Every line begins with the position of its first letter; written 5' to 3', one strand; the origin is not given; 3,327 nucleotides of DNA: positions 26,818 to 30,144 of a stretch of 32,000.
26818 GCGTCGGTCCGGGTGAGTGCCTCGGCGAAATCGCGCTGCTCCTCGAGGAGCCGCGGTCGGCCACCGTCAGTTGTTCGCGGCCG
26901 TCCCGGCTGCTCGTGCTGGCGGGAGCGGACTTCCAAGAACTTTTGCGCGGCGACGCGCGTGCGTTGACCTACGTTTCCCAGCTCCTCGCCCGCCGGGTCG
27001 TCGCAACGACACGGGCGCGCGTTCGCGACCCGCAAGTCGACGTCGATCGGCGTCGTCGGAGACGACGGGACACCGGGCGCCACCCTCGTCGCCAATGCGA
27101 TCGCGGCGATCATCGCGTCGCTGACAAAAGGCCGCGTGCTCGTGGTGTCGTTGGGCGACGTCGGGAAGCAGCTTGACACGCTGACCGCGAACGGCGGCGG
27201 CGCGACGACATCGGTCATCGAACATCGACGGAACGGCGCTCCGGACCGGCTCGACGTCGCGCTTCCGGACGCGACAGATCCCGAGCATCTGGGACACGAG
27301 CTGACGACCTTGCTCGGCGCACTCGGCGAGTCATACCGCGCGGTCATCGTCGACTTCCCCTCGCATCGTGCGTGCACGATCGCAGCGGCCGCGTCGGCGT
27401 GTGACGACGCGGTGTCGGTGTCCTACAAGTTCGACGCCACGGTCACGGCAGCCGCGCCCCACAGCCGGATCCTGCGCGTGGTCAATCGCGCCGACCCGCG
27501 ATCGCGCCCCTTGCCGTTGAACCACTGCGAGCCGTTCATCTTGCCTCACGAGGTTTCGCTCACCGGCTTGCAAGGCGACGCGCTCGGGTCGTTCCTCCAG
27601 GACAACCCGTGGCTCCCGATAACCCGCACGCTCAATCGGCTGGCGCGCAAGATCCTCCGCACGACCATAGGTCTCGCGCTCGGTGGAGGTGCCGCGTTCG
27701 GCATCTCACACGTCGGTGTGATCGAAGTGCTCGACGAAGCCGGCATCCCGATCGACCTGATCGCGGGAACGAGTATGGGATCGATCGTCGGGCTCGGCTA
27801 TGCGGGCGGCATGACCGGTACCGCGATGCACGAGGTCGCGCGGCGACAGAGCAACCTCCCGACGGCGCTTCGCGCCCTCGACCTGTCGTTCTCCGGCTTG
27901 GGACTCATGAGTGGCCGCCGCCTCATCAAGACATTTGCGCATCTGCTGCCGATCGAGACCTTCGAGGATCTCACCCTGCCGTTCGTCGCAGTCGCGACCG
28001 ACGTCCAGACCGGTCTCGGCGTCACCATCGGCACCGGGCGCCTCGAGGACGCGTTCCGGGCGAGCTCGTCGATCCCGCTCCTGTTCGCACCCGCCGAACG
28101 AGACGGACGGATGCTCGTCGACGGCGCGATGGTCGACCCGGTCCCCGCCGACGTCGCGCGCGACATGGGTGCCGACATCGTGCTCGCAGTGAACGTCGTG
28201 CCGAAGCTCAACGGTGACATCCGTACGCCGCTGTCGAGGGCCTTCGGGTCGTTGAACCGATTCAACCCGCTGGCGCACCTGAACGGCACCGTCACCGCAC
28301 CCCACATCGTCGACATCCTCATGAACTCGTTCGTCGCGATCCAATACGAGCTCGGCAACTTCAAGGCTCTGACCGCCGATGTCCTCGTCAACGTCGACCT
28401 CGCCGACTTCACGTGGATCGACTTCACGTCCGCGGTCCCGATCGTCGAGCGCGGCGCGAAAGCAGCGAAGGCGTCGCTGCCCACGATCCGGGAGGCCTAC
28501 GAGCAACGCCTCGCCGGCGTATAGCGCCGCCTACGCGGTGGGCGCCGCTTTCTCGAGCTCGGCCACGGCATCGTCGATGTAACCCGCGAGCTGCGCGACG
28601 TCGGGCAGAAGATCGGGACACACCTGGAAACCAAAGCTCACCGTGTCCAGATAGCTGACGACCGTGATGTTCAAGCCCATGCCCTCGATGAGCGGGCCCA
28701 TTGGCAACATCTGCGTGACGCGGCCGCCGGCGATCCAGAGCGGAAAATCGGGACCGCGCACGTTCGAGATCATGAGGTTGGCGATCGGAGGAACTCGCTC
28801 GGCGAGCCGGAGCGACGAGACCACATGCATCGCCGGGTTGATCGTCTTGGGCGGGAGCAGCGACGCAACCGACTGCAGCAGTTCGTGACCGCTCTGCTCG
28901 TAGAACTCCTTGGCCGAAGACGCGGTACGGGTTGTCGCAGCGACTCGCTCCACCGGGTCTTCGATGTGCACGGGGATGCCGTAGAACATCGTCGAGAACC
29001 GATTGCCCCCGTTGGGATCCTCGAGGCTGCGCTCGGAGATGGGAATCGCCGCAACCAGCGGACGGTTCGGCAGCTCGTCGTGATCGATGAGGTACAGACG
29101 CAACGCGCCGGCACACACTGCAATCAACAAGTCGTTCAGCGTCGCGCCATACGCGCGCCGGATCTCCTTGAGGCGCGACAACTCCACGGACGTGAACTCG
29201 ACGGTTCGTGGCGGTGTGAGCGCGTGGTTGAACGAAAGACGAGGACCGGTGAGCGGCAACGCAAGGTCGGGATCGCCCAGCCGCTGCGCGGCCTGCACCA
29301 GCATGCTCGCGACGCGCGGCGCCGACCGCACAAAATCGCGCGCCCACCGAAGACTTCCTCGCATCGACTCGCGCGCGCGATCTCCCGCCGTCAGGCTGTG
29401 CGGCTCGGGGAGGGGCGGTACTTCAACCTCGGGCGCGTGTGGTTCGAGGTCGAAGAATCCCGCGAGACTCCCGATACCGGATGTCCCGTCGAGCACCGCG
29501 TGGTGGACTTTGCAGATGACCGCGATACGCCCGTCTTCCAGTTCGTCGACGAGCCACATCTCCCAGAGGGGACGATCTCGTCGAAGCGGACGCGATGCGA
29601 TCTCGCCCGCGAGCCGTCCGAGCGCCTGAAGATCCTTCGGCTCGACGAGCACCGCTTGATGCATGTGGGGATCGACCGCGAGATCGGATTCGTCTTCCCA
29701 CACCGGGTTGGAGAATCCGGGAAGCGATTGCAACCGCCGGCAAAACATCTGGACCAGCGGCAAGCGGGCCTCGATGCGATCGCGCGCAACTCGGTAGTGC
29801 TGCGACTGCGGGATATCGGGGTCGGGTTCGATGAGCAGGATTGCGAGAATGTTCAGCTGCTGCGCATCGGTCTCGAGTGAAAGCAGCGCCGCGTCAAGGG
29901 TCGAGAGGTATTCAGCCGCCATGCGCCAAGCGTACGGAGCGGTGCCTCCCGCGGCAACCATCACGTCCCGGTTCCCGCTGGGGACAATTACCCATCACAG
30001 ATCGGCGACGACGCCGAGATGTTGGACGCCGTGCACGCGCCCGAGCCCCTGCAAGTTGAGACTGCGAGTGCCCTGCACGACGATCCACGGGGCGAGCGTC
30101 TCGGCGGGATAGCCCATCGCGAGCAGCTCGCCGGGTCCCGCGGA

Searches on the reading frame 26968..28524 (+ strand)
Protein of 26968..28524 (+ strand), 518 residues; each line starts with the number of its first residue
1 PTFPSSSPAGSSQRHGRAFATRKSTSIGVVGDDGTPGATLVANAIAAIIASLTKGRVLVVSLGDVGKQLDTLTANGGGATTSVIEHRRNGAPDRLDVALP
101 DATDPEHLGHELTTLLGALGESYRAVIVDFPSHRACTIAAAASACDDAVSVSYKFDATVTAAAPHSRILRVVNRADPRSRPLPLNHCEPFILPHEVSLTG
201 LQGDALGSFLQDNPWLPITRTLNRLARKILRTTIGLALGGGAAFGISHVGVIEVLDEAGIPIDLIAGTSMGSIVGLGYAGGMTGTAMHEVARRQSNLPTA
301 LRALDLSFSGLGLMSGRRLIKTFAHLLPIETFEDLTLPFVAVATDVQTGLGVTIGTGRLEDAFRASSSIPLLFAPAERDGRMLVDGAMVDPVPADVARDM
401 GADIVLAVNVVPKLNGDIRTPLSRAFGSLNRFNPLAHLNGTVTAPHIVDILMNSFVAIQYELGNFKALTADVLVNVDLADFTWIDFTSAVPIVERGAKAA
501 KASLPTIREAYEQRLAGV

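Call 30: search_protein_families(library=pfam, proteins=[window:26968-28524:+], max_evalue=0.0001)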
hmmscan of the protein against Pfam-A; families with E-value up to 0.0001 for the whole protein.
window:26968-28524:+ (518 aa): 1 family
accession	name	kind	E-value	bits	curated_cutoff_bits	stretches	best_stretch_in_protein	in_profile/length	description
PF01734.28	Patatin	-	1.3e-27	97.7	27.7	1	236-397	1-190/191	Patatin-like phospholipase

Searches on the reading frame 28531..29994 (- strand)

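Call 30: search_protein_families(library=pfam, proteins=[window:28531-29994:-], max_evalue=0.0001)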
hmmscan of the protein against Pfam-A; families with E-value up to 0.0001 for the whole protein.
window:28531-29994:- (487 aa): 2 families
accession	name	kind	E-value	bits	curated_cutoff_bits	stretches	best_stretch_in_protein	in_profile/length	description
PF03007.21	WS_DGAT_cat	-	4.1e-51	174.7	23.6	1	30-289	1-262/263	Wax ester synthase/diacylglycerol acyltransferase catalytic domain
PF06974.18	WS_DGAT_C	-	1.2e-32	113.4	20.7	1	330-480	2-144/145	WS/DGAT C-terminal domain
